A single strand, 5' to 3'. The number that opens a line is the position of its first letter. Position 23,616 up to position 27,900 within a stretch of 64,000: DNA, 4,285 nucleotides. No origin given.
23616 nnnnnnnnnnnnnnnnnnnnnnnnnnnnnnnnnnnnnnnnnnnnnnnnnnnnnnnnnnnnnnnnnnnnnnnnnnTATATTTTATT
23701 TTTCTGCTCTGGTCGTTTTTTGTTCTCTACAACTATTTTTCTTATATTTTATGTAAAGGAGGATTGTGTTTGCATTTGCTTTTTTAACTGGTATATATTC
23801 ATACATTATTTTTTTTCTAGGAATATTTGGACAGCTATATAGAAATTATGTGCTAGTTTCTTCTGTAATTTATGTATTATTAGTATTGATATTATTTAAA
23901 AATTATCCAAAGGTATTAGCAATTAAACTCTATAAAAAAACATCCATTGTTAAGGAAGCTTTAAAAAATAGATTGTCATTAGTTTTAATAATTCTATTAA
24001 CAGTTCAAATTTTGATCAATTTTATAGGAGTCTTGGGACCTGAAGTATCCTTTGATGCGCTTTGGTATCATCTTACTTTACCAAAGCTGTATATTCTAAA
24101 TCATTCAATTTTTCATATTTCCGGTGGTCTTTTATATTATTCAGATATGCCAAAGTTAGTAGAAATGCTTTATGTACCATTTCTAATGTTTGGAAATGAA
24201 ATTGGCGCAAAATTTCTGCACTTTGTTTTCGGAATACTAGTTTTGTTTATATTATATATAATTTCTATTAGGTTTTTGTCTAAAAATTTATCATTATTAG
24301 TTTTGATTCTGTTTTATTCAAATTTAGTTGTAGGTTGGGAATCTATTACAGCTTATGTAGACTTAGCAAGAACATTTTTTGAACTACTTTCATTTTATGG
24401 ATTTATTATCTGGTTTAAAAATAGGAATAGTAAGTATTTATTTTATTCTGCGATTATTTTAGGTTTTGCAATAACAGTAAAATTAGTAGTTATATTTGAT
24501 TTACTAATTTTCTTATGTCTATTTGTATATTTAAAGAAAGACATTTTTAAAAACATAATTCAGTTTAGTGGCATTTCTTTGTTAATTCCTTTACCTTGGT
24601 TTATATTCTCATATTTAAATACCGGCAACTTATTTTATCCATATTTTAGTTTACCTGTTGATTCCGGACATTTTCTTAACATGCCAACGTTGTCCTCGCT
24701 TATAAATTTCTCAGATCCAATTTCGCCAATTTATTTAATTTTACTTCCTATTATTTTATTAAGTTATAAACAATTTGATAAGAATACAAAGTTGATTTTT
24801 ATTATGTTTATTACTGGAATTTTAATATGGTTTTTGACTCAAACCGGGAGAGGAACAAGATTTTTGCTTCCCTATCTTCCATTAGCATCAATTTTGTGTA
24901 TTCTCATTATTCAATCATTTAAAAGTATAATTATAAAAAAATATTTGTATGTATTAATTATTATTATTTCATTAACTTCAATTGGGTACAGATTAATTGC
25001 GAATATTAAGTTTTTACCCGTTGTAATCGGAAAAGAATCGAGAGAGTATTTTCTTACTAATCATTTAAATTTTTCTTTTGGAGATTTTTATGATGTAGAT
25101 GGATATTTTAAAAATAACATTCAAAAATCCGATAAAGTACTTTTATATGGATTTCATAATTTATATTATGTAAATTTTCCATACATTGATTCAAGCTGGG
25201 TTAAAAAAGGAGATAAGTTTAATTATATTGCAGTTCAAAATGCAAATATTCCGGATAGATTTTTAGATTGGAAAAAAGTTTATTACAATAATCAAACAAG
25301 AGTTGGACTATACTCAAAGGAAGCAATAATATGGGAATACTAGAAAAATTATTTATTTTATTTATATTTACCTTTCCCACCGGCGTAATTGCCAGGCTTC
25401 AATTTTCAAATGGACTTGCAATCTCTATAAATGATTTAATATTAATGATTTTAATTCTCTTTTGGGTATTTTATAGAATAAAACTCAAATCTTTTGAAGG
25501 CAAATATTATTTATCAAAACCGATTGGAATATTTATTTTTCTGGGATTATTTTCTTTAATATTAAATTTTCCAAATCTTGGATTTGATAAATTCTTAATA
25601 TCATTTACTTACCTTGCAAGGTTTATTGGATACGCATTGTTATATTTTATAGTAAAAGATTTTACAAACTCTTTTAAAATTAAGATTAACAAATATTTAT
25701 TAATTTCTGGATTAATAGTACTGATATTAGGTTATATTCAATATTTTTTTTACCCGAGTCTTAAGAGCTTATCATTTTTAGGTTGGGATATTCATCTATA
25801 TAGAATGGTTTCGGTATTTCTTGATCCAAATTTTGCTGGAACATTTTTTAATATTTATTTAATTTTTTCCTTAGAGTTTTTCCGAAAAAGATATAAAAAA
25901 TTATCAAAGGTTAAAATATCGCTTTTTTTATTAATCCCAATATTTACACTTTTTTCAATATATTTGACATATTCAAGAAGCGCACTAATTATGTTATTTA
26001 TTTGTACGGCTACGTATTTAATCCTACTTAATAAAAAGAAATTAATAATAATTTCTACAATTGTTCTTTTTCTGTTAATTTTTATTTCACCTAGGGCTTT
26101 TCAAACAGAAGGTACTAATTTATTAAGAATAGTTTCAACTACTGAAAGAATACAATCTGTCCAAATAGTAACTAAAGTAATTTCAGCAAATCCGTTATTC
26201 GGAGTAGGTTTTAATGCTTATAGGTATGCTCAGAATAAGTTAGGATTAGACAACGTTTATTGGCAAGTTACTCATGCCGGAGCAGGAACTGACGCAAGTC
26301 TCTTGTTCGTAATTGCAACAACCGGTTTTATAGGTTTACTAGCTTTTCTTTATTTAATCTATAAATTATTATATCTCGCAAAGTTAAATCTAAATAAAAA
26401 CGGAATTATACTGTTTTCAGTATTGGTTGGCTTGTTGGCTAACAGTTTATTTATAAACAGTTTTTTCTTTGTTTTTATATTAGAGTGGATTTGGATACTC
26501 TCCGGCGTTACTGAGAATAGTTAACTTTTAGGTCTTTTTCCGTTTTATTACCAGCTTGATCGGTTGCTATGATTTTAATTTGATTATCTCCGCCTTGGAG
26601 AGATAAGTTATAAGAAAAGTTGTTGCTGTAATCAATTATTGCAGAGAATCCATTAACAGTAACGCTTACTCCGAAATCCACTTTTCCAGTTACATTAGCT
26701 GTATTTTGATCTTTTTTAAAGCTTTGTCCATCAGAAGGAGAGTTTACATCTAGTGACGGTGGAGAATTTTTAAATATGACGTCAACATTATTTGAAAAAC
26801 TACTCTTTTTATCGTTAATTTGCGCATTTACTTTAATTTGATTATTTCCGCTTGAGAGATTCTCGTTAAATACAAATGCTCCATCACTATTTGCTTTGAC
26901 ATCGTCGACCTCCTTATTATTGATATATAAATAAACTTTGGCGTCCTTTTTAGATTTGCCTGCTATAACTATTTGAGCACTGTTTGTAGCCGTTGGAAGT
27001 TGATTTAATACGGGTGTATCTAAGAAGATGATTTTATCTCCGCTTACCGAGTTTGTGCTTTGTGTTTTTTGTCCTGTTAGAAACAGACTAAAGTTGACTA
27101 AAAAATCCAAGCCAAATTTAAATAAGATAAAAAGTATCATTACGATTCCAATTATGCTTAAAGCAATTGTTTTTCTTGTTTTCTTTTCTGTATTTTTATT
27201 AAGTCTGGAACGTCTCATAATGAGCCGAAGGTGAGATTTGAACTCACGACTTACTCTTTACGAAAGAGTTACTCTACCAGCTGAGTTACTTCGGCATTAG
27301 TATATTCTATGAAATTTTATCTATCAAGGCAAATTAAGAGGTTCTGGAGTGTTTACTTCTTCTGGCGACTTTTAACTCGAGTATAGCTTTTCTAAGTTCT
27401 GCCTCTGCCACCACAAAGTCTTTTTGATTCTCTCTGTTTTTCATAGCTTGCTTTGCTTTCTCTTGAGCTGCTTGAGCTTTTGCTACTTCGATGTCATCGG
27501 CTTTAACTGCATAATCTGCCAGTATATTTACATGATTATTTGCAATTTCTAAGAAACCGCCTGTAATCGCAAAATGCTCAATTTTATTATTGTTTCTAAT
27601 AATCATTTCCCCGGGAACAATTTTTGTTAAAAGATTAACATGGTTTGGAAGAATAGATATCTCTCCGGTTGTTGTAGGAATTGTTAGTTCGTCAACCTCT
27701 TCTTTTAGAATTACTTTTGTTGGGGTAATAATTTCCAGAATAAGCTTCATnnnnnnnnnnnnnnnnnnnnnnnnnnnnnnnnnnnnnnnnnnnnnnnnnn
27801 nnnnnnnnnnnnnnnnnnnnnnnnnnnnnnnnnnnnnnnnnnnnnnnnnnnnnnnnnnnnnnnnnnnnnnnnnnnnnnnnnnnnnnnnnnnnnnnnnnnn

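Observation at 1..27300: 27-kb glycosylation island with an unusual density of GT-C-type membrane glycosyltransferases and polyprenyl-P-sugar synthases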

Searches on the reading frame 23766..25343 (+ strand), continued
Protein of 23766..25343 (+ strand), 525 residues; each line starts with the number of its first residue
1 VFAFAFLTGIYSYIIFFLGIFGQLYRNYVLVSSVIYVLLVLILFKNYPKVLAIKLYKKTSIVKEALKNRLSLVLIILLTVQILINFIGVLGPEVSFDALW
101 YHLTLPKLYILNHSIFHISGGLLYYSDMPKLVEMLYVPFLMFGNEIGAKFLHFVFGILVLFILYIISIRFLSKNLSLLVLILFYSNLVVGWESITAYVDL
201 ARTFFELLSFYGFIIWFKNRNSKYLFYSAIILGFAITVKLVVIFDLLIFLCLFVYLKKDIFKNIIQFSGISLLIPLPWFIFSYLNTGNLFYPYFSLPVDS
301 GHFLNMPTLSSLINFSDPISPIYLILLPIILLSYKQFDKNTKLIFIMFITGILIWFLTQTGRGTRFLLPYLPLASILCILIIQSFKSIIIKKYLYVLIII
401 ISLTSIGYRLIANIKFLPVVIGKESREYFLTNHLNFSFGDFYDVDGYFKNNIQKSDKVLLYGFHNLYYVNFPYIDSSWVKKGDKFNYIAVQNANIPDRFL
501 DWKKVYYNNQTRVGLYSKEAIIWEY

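Call 96: search_protein_families(library=pfam, proteins=[L024:2668-4416:+, L011:8140-9912:+, L050:1589-2395:+, L045:3164-4372:+, L053:8487-9992:+, L066:445-1614:-, L060:5309-6889:-, L048:534-1682:+, L051:224-1765:+, L059:6698-8164:+], max_evalue=0.001)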
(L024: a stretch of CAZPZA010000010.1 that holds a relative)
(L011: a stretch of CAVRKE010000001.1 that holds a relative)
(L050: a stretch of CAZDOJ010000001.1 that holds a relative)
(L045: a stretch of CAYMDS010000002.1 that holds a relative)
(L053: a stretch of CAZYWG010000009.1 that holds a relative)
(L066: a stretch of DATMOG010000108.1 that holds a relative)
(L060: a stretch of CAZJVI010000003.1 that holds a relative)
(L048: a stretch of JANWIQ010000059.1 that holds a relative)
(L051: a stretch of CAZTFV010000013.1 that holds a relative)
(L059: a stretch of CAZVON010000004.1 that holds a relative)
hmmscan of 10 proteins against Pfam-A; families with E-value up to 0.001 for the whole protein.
L024:2668-4416:+ (583 aa): 16 families
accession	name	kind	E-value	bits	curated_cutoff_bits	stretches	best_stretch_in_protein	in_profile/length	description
PF08241.18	Methyltransf_11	-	7.1e-37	126.4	21.2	2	45-135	1-95/95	Methyltransferase domain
PF13649.12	Methyltransf_25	-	1.3e-34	119.1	27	2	282-374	1-95/97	Methyltransferase domain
PF13489.12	Methyltransf_23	-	4.4e-33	114.8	27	3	36-158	18-149/164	Methyltransferase domain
PF13847.12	Methyltransf_31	-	1.1e-26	93.7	27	2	280-392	5-126/145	Methyltransferase domain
PF08242.18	Methyltransf_12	-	7.3e-26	91.2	30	2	283-370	1-90/98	Methyltransferase domain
PF07021.18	MetW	-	2.3e-12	47.4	21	1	41-126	14-101/193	Methionine biosynthesis protein MetW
PF02353.26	CMAS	-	9.9e-12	45.2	27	1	267-378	51-162/273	Mycolic acid cyclopropane synthetase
PF08003.17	Methyltransf_9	-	1e-11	44.9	23.8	1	261-356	96-195/315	Protein of unknown function (DUF1698)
PF03848.20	TehB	-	1.5e-11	44.5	20.4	1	252-373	6-125/193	Tellurite resistance protein TehB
PF01209.24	Ubie_methyltran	-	1.1e-10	41.7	20.1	1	42-134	49-150/233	ubiE/COQ5 methyltransferase family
PF03141.22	Methyltransf_29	-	2.4e-08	33.5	23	1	40-139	117-221/506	Putative S-adenosyl-L-methionine-dependent methyltransferase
PF05175.20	MTS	-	2.3e-07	31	23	0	278-349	31-104/170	Methyltransferase small domain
PF06325.19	PrmA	-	5.1e-05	23.3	22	0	38-136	159-259/296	Ribosomal protein L11 methyltransferase (PrmA)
PF05891.18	Methyltransf_PK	-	5.5e-05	23.2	27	0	277-424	54-209/218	AdoMet dependent proline di-methyltransferase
PF01728.25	FtsJ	-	0.00013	22.4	24.1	0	36-92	17-75/181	FtsJ-like methyltransferase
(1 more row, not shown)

L011:8140-9912:+ (591 aa): 0 families

L050:1589-2395:+ (269 aa): 2 families
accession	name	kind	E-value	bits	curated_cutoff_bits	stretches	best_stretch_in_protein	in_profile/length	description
PF00483.29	NTP_transferase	-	2.1e-07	31.2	21.2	1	27-206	21-188/245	Nucleotidyl transferase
PF12804.13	NTP_transf_3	-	0.00083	20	27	0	4-155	2-124/160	MobA-like NTP transferase domain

L045:3164-4372:+ (403 aa): 3 families
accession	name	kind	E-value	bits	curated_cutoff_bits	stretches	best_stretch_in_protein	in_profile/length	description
PF13439.12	Glyco_transf_4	-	9.7e-10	39.2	28.5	1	18-201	1-149/170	Glycosyltransferase Family 4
PF13692.12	Glyco_trans_1_4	-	1.3e-07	32.4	27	1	241-318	3-95/142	Glycosyl transferases group 1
PF00534.26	Glycos_transf_1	-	2.6e-07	30.8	26.4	1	237-361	13-152/172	Glycosyl transferases group 1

L053:8487-9992:+ (502 aa): 0 families

L066:445-1614:- (390 aa): 2 families
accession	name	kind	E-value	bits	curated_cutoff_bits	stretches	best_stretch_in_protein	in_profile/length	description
PF01041.23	DegT_DnrJ_EryC1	-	6.2e-62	210.3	19.8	1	24-387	15-357/360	DegT/DnrJ/EryC1/StrS aminotransferase family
PF01053.26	Cys_Met_Meta_PP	-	1.9e-06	27.1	27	1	35-213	54-226/381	Cys/Met metabolism PLP-dependent enzyme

L060:5309-6889:- (527 aa): 2 families
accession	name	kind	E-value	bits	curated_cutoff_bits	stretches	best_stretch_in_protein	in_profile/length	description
PF13231.12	PMT_2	-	3e-07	31.2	26.1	1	61-210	7-155/160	Dolichyl-phosphate-mannose-protein mannosyltransferase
PF14897.12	EpsG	-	8.4e-06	25.6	30.1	1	8-351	2-314/326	EpsG family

L048:534-1682:+ (383 aa): 5 families
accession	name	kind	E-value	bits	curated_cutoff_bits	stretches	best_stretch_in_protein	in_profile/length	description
PF00534.26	Glycos_transf_1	-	4.3e-25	88.7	26.4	1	193-362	8-172/172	Glycosyl transferases group 1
PF13692.12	Glyco_trans_1_4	-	7.7e-23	81.8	27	1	202-344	3-138/142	Glycosyl transferases group 1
PF13439.12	Glyco_transf_4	-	1.8e-09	38.3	28.5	1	65-182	48-169/170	Glycosyltransferase Family 4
PF13524.12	Glyco_trans_1_2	-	7.1e-08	33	25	1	234-370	13-136/144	Glycosyl transferase-like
PF20706.3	GT4-conflict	-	0.00017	21.2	26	1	167-323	169-320/385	Family 4 Glycosyltransferase in conflict systems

L051:224-1765:+ (514 aa): 2 families
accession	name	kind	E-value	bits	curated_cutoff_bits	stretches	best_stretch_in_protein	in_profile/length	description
PF13231.12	PMT_2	-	8.6e-08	33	26.1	1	60-208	8-155/160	Dolichyl-phosphate-mannose-protein mannosyltransferase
PF11028.14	TMEM260-like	-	5.3e-05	23.5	24.2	1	48-184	13-173/179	Protein O-mannosyl-transferase TMEM260-like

L059:6698-8164:+ (489 aa): 0 families

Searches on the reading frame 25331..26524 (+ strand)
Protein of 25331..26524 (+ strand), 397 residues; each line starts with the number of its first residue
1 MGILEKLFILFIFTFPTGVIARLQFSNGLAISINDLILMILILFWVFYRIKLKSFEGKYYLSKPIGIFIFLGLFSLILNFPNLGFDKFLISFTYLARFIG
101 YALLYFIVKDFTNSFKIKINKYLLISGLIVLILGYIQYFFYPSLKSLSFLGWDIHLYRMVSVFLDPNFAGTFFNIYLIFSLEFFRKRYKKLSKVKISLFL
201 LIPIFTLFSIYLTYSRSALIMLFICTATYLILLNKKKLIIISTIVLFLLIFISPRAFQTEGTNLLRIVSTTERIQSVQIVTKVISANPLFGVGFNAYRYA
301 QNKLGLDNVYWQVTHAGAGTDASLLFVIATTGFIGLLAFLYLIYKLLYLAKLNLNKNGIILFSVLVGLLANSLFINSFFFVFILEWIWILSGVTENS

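Call 4: search_protein_families(library=pfam, proteins=[window:25331-26524:+], max_evalue=0.01)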
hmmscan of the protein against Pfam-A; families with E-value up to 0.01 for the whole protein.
window:25331-26524:+ (397 aa): 1 family
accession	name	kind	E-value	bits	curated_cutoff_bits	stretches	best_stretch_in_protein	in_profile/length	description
PF04932.20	Wzy_C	-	2.1e-13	50.7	31.7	1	204-340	4-149/149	O-Antigen ligase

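Call 67: search_protein_families(library=ncbifam, proteins=[window:25331-26524:+], max_evalue=0.00001)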
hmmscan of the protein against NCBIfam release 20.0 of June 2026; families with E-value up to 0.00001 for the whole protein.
window:25331-26524:+ (397 aa): 0 families

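Call 89: search_solved_structures(query=window:25331-26524:+, max_evalue=10)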
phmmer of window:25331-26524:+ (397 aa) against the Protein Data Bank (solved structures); distinct sequences matched with E-value up to 10: 0.

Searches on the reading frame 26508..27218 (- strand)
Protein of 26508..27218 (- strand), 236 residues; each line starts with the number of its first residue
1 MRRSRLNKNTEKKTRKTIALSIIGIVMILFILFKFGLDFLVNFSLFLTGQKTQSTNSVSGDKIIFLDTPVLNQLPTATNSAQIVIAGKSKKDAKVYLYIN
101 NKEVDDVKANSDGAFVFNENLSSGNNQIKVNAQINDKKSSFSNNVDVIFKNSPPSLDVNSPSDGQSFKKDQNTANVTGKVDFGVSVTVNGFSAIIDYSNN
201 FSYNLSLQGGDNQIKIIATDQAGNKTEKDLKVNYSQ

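Call 5: search_protein_families(library=pfam, proteins=[window:26508-27218:-], max_evalue=0.001)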
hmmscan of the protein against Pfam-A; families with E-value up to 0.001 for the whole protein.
window:26508-27218:- (236 aa): 3 families
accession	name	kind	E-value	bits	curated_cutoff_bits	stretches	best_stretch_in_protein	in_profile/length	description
PF09136.16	Glucodextran_B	-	2.8e-18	66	27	2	154-233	1-80/83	Glucodextranase, domain B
PF19077.6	Big_13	-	2.6e-05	25.1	27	0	192-232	55-98/102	Bacterial Ig-like domain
PF17936.7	Big_6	-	5.1e-05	23.9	27.6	0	170-227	11-75/83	Bacterial Ig domain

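Call 67: search_protein_families(library=ncbifam, proteins=[window:26508-27218:-], max_evalue=0.00001)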
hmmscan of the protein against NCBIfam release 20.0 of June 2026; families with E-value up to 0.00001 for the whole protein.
window:26508-27218:- (236 aa): 1 family
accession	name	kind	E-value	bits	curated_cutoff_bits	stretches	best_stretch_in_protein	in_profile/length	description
NF033510.3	Ca_tandemer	repeat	6.1e-09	36.1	50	1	148-225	5-95/96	Ca2+-stabilized repeat-containing adhesin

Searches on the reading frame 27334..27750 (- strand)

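Call 5: search_protein_families(library=pfam, proteins=[window:27334-27750:-], max_evalue=0.001)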
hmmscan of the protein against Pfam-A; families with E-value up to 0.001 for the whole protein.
window:27334-27750:- (138 aa): 2 families
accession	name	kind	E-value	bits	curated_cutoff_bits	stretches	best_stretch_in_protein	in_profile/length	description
PF02823.21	ATP-synt_DE_N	-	2.5e-25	88.7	27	1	5-81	3-80/80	ATP synthase, Delta/Epsilon chain, beta-sandwich domain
PF00401.25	ATP-synt_DE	-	2.3e-07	31.3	24.6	1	85-129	1-46/47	ATP synthase, Delta/Epsilon chain, long alpha-helix domain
